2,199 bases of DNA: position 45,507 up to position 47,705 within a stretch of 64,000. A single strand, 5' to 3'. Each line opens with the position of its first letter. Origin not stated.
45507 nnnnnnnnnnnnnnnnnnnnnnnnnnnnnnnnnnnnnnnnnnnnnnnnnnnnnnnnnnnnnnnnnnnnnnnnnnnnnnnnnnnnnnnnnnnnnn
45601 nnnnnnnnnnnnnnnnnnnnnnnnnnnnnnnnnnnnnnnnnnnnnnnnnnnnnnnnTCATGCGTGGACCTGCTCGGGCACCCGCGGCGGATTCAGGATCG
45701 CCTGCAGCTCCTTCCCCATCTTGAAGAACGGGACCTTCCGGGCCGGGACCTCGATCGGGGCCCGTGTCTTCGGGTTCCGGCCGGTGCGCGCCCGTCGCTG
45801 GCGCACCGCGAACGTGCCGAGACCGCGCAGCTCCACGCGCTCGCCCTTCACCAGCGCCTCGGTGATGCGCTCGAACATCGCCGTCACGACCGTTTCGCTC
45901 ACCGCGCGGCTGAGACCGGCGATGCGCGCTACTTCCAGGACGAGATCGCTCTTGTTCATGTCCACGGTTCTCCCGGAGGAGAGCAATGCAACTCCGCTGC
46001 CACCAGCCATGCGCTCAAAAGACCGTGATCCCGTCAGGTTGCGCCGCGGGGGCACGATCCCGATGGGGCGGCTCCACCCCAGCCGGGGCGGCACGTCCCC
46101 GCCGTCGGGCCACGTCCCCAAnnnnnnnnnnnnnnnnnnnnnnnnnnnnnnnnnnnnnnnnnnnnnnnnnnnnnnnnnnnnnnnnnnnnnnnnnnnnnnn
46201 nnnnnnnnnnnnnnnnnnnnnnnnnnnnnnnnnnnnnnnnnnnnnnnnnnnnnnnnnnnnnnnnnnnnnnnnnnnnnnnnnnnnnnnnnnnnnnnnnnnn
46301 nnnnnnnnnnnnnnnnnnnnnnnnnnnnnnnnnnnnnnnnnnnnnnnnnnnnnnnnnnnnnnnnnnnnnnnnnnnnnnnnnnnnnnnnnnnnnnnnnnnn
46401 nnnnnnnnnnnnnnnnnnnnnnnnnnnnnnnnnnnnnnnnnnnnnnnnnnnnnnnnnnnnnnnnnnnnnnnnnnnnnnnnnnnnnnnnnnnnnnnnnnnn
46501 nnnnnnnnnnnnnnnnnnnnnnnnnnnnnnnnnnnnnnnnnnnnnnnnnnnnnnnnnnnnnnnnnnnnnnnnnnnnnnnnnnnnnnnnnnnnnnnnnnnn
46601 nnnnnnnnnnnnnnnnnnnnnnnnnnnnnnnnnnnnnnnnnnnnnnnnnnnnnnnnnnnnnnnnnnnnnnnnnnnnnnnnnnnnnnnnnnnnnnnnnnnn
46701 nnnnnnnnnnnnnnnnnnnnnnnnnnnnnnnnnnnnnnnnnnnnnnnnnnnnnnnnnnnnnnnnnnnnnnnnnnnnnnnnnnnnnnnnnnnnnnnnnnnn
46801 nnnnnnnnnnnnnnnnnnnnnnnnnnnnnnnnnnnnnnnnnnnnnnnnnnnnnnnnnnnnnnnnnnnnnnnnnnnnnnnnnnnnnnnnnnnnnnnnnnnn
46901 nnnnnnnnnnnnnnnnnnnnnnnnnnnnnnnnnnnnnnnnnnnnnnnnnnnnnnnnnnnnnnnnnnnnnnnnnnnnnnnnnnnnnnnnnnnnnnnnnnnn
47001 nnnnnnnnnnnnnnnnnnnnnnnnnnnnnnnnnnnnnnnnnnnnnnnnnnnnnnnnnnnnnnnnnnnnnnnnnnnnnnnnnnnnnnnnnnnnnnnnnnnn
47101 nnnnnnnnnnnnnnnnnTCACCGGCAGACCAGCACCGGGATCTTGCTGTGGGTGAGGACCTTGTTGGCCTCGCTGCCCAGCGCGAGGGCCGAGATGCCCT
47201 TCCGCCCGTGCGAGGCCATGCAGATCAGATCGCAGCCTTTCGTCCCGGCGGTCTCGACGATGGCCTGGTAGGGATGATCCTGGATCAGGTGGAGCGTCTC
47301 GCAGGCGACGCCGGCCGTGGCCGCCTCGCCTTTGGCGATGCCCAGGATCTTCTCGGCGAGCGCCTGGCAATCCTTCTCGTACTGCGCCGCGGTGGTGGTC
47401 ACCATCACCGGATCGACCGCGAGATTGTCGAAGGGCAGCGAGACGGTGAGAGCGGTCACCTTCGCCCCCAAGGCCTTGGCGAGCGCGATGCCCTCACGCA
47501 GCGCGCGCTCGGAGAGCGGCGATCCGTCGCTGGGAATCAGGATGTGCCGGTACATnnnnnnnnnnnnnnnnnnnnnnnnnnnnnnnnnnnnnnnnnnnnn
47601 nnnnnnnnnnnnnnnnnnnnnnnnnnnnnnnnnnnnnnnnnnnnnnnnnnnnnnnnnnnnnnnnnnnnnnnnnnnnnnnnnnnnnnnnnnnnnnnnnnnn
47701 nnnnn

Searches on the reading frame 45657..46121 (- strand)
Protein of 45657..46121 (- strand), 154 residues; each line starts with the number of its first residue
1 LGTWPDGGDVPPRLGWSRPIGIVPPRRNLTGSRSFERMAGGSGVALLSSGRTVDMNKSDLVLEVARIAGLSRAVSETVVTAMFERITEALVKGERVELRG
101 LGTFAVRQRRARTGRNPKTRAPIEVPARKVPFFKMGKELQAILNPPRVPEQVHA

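Call 43: search_protein_families(library=pfam, proteins=[window:45657-46121:-], max_evalue=0.00001)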
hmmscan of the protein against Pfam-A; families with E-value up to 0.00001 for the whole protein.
window:45657-46121:- (154 aa): 2 families
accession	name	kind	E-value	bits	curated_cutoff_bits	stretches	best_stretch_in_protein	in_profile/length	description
PF00216.26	Bac_DNA_binding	-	7.3e-31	106.7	22.4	1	55-144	1-90/90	Bacterial DNA-binding protein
PF18291.6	HU-HIG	-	2.4e-06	28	26.2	1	54-110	31-87/125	HU domain fused to wHTH, Ig, or Glycine-rich motif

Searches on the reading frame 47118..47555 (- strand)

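Call 43: search_protein_families(library=pfam, proteins=[window:47118-47555:-], max_evalue=0.00001)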
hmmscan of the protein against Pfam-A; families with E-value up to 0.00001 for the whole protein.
window:47118-47555:- (145 aa): 1 family
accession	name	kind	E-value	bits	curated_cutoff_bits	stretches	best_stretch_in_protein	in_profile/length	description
PF00582.32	Usp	-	2.9e-33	115.8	24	1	1-145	1-141/141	Universal stress protein family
